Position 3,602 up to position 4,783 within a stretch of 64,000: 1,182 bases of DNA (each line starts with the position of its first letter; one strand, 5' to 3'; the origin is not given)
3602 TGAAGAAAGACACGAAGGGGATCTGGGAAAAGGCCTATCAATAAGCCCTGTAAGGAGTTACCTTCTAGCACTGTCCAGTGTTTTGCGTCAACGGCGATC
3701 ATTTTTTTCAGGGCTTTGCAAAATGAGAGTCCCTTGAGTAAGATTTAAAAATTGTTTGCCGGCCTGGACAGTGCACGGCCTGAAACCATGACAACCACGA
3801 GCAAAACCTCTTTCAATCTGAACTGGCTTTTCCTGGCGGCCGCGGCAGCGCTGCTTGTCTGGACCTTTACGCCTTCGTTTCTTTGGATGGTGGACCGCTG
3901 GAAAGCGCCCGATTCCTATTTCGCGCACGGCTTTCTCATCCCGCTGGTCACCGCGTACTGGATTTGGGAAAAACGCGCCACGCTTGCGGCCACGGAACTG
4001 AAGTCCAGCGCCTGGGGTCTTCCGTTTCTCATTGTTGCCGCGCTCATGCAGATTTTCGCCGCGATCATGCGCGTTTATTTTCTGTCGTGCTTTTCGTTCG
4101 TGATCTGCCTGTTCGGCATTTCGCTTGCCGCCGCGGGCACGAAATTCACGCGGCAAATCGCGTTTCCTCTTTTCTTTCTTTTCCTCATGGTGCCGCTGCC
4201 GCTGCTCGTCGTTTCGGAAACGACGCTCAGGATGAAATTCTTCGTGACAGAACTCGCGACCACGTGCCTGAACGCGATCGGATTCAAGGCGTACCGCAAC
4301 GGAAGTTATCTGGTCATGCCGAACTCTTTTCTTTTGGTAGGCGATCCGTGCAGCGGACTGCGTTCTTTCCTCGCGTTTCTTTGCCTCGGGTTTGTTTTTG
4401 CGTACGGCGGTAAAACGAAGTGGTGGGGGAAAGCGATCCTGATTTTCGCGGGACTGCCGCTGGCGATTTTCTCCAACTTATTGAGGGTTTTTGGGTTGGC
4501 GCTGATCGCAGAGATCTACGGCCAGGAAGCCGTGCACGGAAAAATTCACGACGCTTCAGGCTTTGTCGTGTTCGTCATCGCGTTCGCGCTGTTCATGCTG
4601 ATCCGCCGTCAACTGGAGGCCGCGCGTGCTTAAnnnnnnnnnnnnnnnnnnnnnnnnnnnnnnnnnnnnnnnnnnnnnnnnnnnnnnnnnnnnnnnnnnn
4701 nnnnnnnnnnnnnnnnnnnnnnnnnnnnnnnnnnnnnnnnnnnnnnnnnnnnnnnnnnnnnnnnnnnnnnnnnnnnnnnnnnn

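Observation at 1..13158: Exosortase/PEP-CTERM exopolysaccharide locus with an unusual accessory gene set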

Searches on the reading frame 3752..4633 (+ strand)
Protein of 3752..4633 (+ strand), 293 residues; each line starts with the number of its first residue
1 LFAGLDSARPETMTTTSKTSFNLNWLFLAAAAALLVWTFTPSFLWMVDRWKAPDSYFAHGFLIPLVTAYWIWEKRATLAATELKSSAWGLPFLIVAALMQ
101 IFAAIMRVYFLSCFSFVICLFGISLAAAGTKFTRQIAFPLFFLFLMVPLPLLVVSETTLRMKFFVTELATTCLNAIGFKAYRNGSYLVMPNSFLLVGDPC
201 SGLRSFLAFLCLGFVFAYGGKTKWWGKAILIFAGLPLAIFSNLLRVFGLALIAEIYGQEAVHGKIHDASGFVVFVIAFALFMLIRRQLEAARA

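Call 4: search_protein_families(library=ncbifam, proteins=[window:3752-4633:+], max_evalue=0.01)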
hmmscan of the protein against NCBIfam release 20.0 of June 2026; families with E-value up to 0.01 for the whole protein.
window:3752-4633:+ (293 aa): 18 families
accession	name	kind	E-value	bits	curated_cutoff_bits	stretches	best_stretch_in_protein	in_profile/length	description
TIGR03109.2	exosort_XrtA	exception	3.7e-52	177.3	208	1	27-285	2-256/261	exosortase A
TIGR04152.1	exosort_VPLPA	exception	7.3e-49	167.1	400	1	47-284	2-238/486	VPLPA-CTERM-specific exosortase XrtD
TIGR02602.1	8TM_EpsH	subfamily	2.3e-48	164.8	105.55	1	54-287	7-239/241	exosortase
NF038142.1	exosort_XrtW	exception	6.6e-47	160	425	1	25-286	2-263/494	exosortase W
NF035943.2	exosort_XrtV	exception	1.5e-39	135.9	313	1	25-289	6-267/270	exosortase V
TIGR03113.1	exosort_XrtB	exception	6.4e-31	108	275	1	36-285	9-261/268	exosortase B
TIGR04151.1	exosort_VPDSG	exception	5.6e-24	85.1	300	1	31-284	33-299/306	VPDSG-CTERM-specific exosortase XrtC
TIGR04178.1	exo_archaeo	signature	1.3e-18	67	23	1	196-286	3-93/97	exosortase/archaeosortase family protein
NF033770.1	exosort_XrtT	exception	8.3e-14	51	250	1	26-287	2-266/472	exosortase T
TIGR03762.1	archaeo_artC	exception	6.9e-13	49.1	100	1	93-283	68-270/274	archaeosortase C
TIGR04156.1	cyanoexo_CrtB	exception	9.9e-13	48.2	300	1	29-283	4-260/280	cyanoexosortase B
NF046081.1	exosort_XrtX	exception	1e-12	48.3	170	1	163-289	38-163/168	exosortase X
NF033464.1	cyanoexo_CrtC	exception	1.8e-12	47.4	225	1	37-261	16-248/278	cyanoexosortase C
TIGR04476.1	exosort_XrtN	exception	4.1e-11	42.7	200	1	77-280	47-238/406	exosortase N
TIGR03763.1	cyanoexo_CrtA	exception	8.2e-10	38.6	150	1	51-282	26-253/260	cyanoexosortase A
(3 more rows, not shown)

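Call 5: search_protein_families(library=pfam, proteins=[window:3752-4633:+], max_evalue=0.01)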
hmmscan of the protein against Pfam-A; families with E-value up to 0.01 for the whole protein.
window:3752-4633:+ (293 aa): 1 family
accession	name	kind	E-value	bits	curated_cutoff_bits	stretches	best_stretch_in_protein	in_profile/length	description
PF09721.15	Exosortase_EpsH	-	1.2e-61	208.8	25.7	1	32-284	1-250/254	Transmembrane exosortase (Exosortase_EpsH)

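Call 11: find_homologous_proteins(query=window:3788-4633:+, max_evalue=1e-10)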
Query window:3788-4633:+ (281 aa): 151 proteins with E <= 1e-10 among 8000 candidates; the best 120 are listed.
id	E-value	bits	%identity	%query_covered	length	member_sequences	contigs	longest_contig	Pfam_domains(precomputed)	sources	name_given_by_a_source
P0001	1.7e-177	607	100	100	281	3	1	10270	PF09721.16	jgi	-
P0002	1.9e-116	407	68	95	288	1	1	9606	PF09721.16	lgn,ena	-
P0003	2.3e-113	397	65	94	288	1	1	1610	PF09721.16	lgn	-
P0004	3.5e-113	396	67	94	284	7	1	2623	PF09721.16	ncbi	-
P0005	1.2e-112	394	67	94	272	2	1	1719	PF09721.16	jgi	-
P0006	2.9e-110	387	62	100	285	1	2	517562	PF09721.16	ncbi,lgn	-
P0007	8.2e-108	378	64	94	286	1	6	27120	PF09721.16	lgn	-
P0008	2.7e-105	370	63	98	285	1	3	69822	PF09721.16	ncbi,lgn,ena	-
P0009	1.6e-100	355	60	99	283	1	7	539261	PF09721.16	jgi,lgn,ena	-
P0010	4.7e-100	353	62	91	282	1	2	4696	PF09721.16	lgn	-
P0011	5.3e-100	353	61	91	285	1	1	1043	PF09721.16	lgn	-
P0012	1.0e-99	352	62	94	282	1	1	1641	PF09721.16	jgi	-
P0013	1.7e-97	345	57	91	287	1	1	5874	PF09721.16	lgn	-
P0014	2.6e-96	341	57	98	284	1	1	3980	PF09721.16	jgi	-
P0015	2.0e-95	338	59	91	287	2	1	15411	PF09721.16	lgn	-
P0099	4.2e-76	274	49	93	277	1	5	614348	PF09721.16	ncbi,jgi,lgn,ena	-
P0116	2.1e-55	207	40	93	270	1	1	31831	PF09721.16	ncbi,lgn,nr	ncbi:MAG: exosortase/archaeosortase family protein [Candidatus Omnitrophica bacterium]|nr:exosortase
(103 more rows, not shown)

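Call 13: find_related_loci(query=A1, collection=genome_contigs, flank=10000)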
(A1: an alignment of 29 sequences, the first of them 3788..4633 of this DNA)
Query A1 (281 aa) in genome_contigs; peptide patterns used: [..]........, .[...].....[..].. (x = any residue, [..] = any of these).
124 stretches matched a pattern; 69 encode a relative of the query (tblastn E <= 1e-3); 68 distinct loci.
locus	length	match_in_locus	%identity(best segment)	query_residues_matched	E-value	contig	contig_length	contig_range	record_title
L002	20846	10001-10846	62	2-281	5e-113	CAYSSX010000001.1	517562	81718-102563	MAG TPA_asm: uncultured bacterium isolate SRP342105_co1_457 genome assembly, contig: NODE_5_length_517562_cov_12.407222,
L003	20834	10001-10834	63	3-278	3e-109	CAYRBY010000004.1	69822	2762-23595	MAG TPA_asm: uncultured bacterium isolate SRP278252_co1_689 genome assembly, contig: NODE_469_length_69822_cov_9.414179,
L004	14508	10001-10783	55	21-281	6e-97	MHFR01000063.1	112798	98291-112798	MAG: Omnitrophica bacterium RIFCSPLOWO2_12_FULL_44_17 rifcsplowo2_12_scaffold_820, whole genome shotgun sequence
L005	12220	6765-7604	54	2-280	2e-95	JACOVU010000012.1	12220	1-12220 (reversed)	MAG: Candidatus Omnitrophota bacterium isolate NC_groundwater_108_Ag_S-0.2um_46_37 S_p2_S4_170907_scaffold_46043, whole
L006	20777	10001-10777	53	21-279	5e-90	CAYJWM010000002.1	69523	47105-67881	MAG TPA_asm: uncultured bacterium isolate ERP125453_co1_477 genome assembly, contig: NODE_236_length_69523_cov_10.982697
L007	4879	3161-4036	49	9-277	6e-89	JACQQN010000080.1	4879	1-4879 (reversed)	MAG: Candidatus Omnitrophota bacterium isolate NC_groundwater_1334_Ag_S-0.2um_43_29 S_p2_S4_coassembly_k141_1734496, who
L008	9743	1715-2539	52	8-280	2e-85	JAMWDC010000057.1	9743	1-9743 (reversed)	MAG: Candidatus Omnitrophota bacterium isolate QZM4_2.bins.380.Tibet NODE_28483_length_9743_cov_0.813852, whole genome s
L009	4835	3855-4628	55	21-278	3e-84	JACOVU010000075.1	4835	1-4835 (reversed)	MAG: Candidatus Omnitrophota bacterium isolate NC_groundwater_108_Ag_S-0.2um_46_37 S_p2_S4_170907_scaffold_1235332, whol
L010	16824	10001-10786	54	20-280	1e-82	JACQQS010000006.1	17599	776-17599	MAG: Candidatus Omnitrophota bacterium isolate NC_groundwater_1339_Ag_S-0.2um_49_42 S_p2_S4_coassembly_k141_433883, whol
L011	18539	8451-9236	49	21-281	2e-73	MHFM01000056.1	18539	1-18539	MAG: Omnitrophica bacterium RIFCSPLOWO2_01_FULL_45_10b rifcsplowo2_01_scaffold_5685, whole genome shotgun sequence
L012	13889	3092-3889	44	12-277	1e-72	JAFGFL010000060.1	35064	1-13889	MAG: Candidatus Omnitrophota bacterium isolate Zod_Metabat.1316 k87_10165051, whole genome shotgun sequence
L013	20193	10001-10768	44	22-277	8e-67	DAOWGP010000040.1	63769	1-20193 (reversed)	MAG TPA_asm: Candidatus Omnitrophota bacterium isolate CSMAG_1994 CSMAG_1994_k141_214104_length_63769_cov_57.4848, whole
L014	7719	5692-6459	43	25-280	7e-66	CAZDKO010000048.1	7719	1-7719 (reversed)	MAG TPA_asm: uncultured bacterium isolate binchicken_co43_373 genome assembly, contig: NODE_16610_length_7719_cov_12.282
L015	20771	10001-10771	41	21-277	1e-65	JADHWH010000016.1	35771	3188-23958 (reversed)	MAG: Candidatus Omnitrophota bacterium isolate BS750m-G22 BS-750m-C1235, whole genome shotgun sequence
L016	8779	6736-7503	39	22-277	4e-65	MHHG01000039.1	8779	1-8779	MAG: Omnitrophica WOR_2 bacterium RIFOXYA2_FULL_38_17 rifoxya2_full_scaffold_3639, whole genome shotgun sequence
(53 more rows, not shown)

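Call 66: search_protein_families(library=pfam, proteins=[L002:12-443:+, L002:440-1198:+, L002:1253-2440:+, L002:2437-3846:+, L002:3843-4589:+, L002:4586-7945:+], max_evalue=0.001)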
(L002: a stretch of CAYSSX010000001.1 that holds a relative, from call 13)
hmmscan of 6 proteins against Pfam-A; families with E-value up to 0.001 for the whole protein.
L002:12-443:+ (143 aa): 3 families
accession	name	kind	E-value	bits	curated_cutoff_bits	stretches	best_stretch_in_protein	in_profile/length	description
PF00534.26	Glycos_transf_1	-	2.3e-23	83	26.4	1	2-120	54-169/172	Glycosyl transferases group 1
PF13692.12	Glyco_trans_1_4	-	8.4e-22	78.4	27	1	2-109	40-142/142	Glycosyl transferases group 1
PF13524.12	Glyco_trans_1_2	-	3.2e-10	40.6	25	1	23-138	29-143/144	Glycosyl transferase-like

L002:440-1198:+ (252 aa): 1 family
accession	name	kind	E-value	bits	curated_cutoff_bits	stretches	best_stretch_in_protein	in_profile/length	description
PF01522.26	Polysacc_deac_1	-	3.8e-30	104.8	23.1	1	73-196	4-123/124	Polysaccharide deacetylase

L002:1253-2440:+ (395 aa): 5 families
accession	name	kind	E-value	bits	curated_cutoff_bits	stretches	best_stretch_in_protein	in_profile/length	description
PF00534.26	Glycos_transf_1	-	3.4e-38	131.3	26.4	1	198-364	3-171/172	Glycosyl transferases group 1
PF13692.12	Glyco_trans_1_4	-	1e-36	126.8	27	1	212-349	3-140/142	Glycosyl transferases group 1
PF13439.12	Glyco_transf_4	-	4.5e-16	59.8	28.5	1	36-187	8-168/170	Glycosyltransferase Family 4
PF13579.12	Glyco_trans_4_4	-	2.8e-12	47.7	29.7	1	32-184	3-158/158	Glycosyl transferase 4-like domain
PF13524.12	Glyco_trans_1_2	-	5e-05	23.7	25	1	237-379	10-142/144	Glycosyl transferase-like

L002:2437-3846:+ (469 aa): 1 family
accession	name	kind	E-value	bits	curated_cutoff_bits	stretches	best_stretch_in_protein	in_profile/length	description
PF04932.20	Wzy_C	-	2.4e-17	63.5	31.7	1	250-399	2-149/149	O-Antigen ligase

L002:3843-4589:+ (248 aa): 1 family
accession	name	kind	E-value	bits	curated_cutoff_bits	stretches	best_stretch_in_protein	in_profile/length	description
PF17992.7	Agarase_CBM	-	4.5e-06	26.8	26.3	0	94-203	1-105/178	Agarase CBM like domain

L002:4586-7945:+ (1119 aa): 5 families
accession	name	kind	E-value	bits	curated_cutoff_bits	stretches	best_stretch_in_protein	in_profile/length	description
PF21345.3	PcRGLX_2nd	-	3.4e-13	49.8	23.5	1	414-544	2-132/360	PcRGLX-like protein central beta sandwich domain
PF19501.5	PcRGLX_1st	-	7.4e-09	35.7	22.1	1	338-385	23-70/83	PcRGLX-like N-terminal RIFT barrel domain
PF21346.3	PcRGLX_3rd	-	8.8e-07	29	23.8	1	731-913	11-173/411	PcRGLX-like protein C-terminal alpha/alpha toroid domain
PF07944.18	Beta-AFase-like_GH127_cat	-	9.2e-06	25.3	24.9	1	945-1028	69-158/376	Beta-L-arabinofuranosidase, GH127 catalytic domain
PF07470.19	Glyco_hydro_88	-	0.00083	18.9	26.6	0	891-999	35-138/352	Glycosyl Hydrolase Family 88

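Call 68: search_protein_families(library=ncbifam, proteins=[L002:440-1198:+, L002:1253-2440:+, L002:2437-3846:+, L002:3843-4589:+, P0006, P0099, P0116], max_evalue=0.001)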
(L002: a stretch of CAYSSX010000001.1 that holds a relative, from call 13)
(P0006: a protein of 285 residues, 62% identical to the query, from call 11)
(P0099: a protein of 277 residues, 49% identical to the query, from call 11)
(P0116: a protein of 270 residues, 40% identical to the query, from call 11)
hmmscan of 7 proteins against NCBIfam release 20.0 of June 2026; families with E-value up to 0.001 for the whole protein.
L002:440-1198:+ (252 aa): 12 families
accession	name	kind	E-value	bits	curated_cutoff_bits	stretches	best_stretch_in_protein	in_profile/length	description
TIGR03938.2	deacetyl_PgaB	equivalog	1.7e-14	53.1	321.9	1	25-114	2-102/621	poly-beta-1,6-N-acetyl-D-glucosamine N-deacetylase PgaB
TIGR02764.1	spore_ybaN_pdaB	equivalog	4.8e-12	46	237.4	1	79-196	9-123/191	polysaccharide deacetylase family sporulation protein PdaB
TIGR03933.1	PIA_icaB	equivalog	2.2e-11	43.7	248.35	1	40-197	32-207/245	intercellular adhesin biosynthesis polysaccharide N-deacetylase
TIGR02884.1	spore_pdaA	equivalog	3.9e-10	39.8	298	1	77-194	38-153/224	delta-lactam-biosynthetic de-N-acetylase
NF011177.0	PRK14582.1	equivalog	1.4e-08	33.5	923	1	29-116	52-147/671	poly-beta-1,6-N-acetyl-D-glucosamine N-deacetylase PgaB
NF045821.1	PgAcgDacpgdA1_Bac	equivalog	2.9e-08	32.9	400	1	71-186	83-195/282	peptidoglycan-N-acetylglucosamine deacetylase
NF045820.1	PgAcgDacpgdA_Strep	equivalog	4.1e-08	32.5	800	1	78-185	270-374/463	peptidoglycan-N-acetylglucosamine deacetylase PgdA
NF011176.0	PRK14581.1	equivalog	1.5e-07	29.9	1091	1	27-116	50-147/673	poly-beta-1,6-N-acetyl-D-glucosamine N-deacetylase PgaB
TIGR04243.1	nodulat_NodB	equivalog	1.4e-06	28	240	1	78-196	4-120/197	chitooligosaccharide deacetylase NodB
NF050820.1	PolSacchBiosHfsH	equivalog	1.7e-06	27.9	400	1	82-189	40-151/249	oligosaccharide deacetylase HfsH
TIGR02873.1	spore_ylxY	hypoth_equivalog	4.9e-05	22.7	391.5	1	91-190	101-196/268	probable sporulation protein, polysaccharide deacetylase family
TIGR03006.1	pepcterm_polyde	equivalog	0.00066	18.9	276.2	1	124-200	66-145/272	XrtA system polysaccharide deacetylase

L002:1253-2440:+ (395 aa): 38 families (the best 25 are shown)
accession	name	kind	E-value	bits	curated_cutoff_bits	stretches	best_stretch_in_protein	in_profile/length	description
TIGR03088.1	stp2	hypoth_equivalog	1e-53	182.7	409.05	1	19-385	3-372/374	TIGR03088 family PEP-CTERM/XrtA system glycosyltransferase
TIGR03999.1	thiol_BshA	equivalog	6.8e-38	130.6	273.7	1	145-384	137-371/375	N-acetyl-alpha-D-glucosaminyl L-malate synthase BshA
TIGR04063.1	stp3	hypoth_equivalog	1.9e-30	106.1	442.05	1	145-384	150-393/397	TIGR04063 family PEP-CTERM/XrtA system glycosyltransferase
NF041876.1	EPS_EpsE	equivalog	2.3e-28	99.6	400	1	151-374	160-384/389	exopolysaccharide biosynthesis GT4 family glycosyltransferase EpsE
TIGR03449.1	mycothiol_MshA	equivalog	7.5e-27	94.3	462.5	1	151-384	163-401/406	D-inositol-3-phosphate glycosyltransferase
NF011726.0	PRK15179.1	equivalog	8.8e-26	90.4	733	1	137-379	443-687/694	Vi polysaccharide biosynthesis protein TviE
NF038229.1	Glyco4_Geo_Pelo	equivalog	1.3e-25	90.1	400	1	150-384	107-334/338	GPMC system family 4 glycosyltransferase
TIGR02149.1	glgA_Coryne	subfamily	3.2e-24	85.8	302.4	1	151-383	143-387/391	glycogen synthase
TIGR04157.1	glyco_rSAM_CFB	subfamily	1.6e-18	66.9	400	1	148-383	165-406/406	TIGR04157 family glycosyltransferase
NF047684.1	TeichurnBiosyTuaC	equivalog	2.5e-18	66.2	550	1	159-383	167-386/391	teichuronic acid biosynthesis protein TuaC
TIGR04047.1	MSMEG_0565_glyc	hypoth_equivalog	3.5e-16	59.3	259.85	1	151-374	137-362/373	MSMEG_0565 family glycosyltransferase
NF012034.0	PRK15490.1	equivalog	1.2e-15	56.9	813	1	159-342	345-527/578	Vi polysaccharide biosynthesis glycosyltransferase TviE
NF050063.1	ProtGlycPglJ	equivalog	2.7e-15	56.4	500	1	145-372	137-352/363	N-acetylgalactosamine-N,N'-diacetylbacillosaminyl-diphospho-undecaprenol 4-alpha-N-acetylgalactosaminyltransferase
NF038298.1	EPS_HpsO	equivalog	9.6e-15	54.2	575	1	152-383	146-384/388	hormogonium polysaccharide biosynthesis glycosyltransferase HpsO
NF047880.1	glyco_SdgA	exception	2.1e-13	49.7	800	1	230-380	334-484/488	serine-aspartate repeat adhesin O-glycosyltransferase SdgA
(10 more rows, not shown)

L002:2437-3846:+ (469 aa): 1 family
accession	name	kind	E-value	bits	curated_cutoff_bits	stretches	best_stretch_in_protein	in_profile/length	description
TIGR03097.1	PEP_O_lig_1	hypoth_equivalog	3.2e-09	36.1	188.1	1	213-415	163-354/408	putative O-glycosylation ligase, exosortase A system-associated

L002:3843-4589:+ (248 aa): 0 families

P0006 (285 aa): 19 families
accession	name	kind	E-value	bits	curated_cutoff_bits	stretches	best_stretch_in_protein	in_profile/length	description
TIGR03109.2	exosort_XrtA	exception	6.9e-51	173.2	208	1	22-277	6-257/261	exosortase A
NF038142.1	exosort_XrtW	exception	4.4e-50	170.4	425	1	19-279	5-265/494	exosortase W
TIGR04152.1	exosort_VPLPA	exception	1.3e-46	159.7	400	1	40-274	4-237/486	VPLPA-CTERM-specific exosortase XrtD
TIGR02602.1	8TM_EpsH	subfamily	6.8e-45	153.4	105.55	1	42-278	4-239/241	exosortase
NF035943.2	exosort_XrtV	exception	9.7e-42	143.1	313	1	22-278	9-265/270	exosortase V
TIGR03113.1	exosort_XrtB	exception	3.6e-33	115.3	275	1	28-275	10-260/268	exosortase B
TIGR04151.1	exosort_VPDSG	exception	1.1e-20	74.3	300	1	42-275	52-295/306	VPDSG-CTERM-specific exosortase XrtC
TIGR04178.1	exo_archaeo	signature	6.6e-18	64.8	23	1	187-277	3-93/97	exosortase/archaeosortase family protein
TIGR04476.1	exosort_XrtN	exception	1.7e-15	57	200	1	52-273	31-240/406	exosortase N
NF033770.1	exosort_XrtT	exception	5.5e-13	48.3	250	1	31-275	14-263/472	exosortase T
TIGR03762.1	archaeo_artC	exception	1.4e-11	44.8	100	1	140-275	132-271/274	archaeosortase C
TIGR04156.1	cyanoexo_CrtB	exception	4.9e-11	42.7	300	1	21-275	5-262/280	cyanoexosortase B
NF033464.1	cyanoexo_CrtC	exception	2.7e-09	37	225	1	53-256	42-259/278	cyanoexosortase C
TIGR04199.1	exosort_xrtJ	exception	3.5e-09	36.1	200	1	20-279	4-275/522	exosortase J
NF046081.1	exosort_XrtX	exception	1.5e-08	34.7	170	1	155-275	39-158/168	exosortase X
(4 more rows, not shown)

P0099 (277 aa): 17 families
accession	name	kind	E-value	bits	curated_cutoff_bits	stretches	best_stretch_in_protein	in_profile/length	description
TIGR03109.2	exosort_XrtA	exception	3.7e-51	174.1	208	1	9-266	4-257/261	exosortase A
NF038142.1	exosort_XrtW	exception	1.8e-50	171.7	425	1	6-265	3-262/494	exosortase W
TIGR02602.1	8TM_EpsH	subfamily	1.2e-49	169.1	105.55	1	32-267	5-239/241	exosortase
TIGR04152.1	exosort_VPLPA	exception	1.4e-44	153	400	1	32-265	6-239/486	VPLPA-CTERM-specific exosortase XrtD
NF035943.2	exosort_XrtV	exception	3.4e-42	144.6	313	1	11-268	8-266/270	exosortase V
TIGR03113.1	exosort_XrtB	exception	8.6e-33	114.1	275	1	12-270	5-266/268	exosortase B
TIGR04151.1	exosort_VPDSG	exception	3.2e-23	82.6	300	1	36-263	57-294/306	VPDSG-CTERM-specific exosortase XrtC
TIGR04178.1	exo_archaeo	signature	2.1e-18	66.4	23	1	175-265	2-92/97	exosortase/archaeosortase family protein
TIGR04156.1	cyanoexo_CrtB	exception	3.1e-18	66.3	300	1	12-263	7-261/280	cyanoexosortase B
NF033464.1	cyanoexo_CrtC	exception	2.9e-13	50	225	1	15-251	14-257/278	cyanoexosortase C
NF012182.0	exosortase_XrtQ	exception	1.2e-10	41.3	270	1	12-255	10-245/256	exosortase Q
TIGR03762.1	archaeo_artC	exception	5.1e-09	36.3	100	1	130-254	133-260/274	archaeosortase C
TIGR03763.1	cyanoexo_CrtA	exception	1.2e-08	34.8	150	1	35-261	30-252/260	cyanoexosortase A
TIGR04476.1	exosort_XrtN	exception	1.4e-08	34.3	200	1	77-261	58-239/406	exosortase N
TIGR04489.1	exosort_XrtO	exception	5.1e-07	28.8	250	1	70-260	58-250/451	exosortase O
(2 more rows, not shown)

P0116 (270 aa): 19 families
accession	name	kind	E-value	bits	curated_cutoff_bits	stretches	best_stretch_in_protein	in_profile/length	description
TIGR04152.1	exosort_VPLPA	exception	1.6e-59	202.3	400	1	36-269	8-242/486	VPLPA-CTERM-specific exosortase XrtD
TIGR03109.2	exosort_XrtA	exception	1e-57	195.6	208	1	9-268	3-258/261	exosortase A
NF038142.1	exosort_XrtW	exception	3.9e-55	187.1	425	1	6-268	2-264/494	exosortase W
TIGR02602.1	8TM_EpsH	subfamily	1.9e-52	178.2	105.55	1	36-269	8-240/241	exosortase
NF035943.2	exosort_XrtV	exception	5.3e-44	150.5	313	1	12-269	8-266/270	exosortase V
TIGR03113.1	exosort_XrtB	exception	1.9e-37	129.4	275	1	14-269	6-264/268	exosortase B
TIGR04151.1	exosort_VPDSG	exception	6e-21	75.1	300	1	11-262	30-292/306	VPDSG-CTERM-specific exosortase XrtC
TIGR04178.1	exo_archaeo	signature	1.3e-20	73.4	23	1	177-269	3-95/97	exosortase/archaeosortase family protein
TIGR04156.1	cyanoexo_CrtB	exception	1.3e-17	64.2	300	1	9-263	4-260/280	cyanoexosortase B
NF033770.1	exosort_XrtT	exception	5.9e-15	54.8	250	1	10-264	3-262/472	exosortase T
NF033464.1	cyanoexo_CrtC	exception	1.4e-12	47.8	225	1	9-261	7-266/278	cyanoexosortase C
TIGR03763.1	cyanoexo_CrtA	exception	6.1e-12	45.6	150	1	2-258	2-247/260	cyanoexosortase A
TIGR04476.1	exosort_XrtN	exception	1.1e-11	44.5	200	1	16-258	3-235/406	exosortase N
NF012182.0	exosortase_XrtQ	exception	1.7e-11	44.1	270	1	14-258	11-247/256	exosortase Q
TIGR03762.1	archaeo_artC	exception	3e-09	37.1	100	1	36-259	60-265/274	archaeosortase C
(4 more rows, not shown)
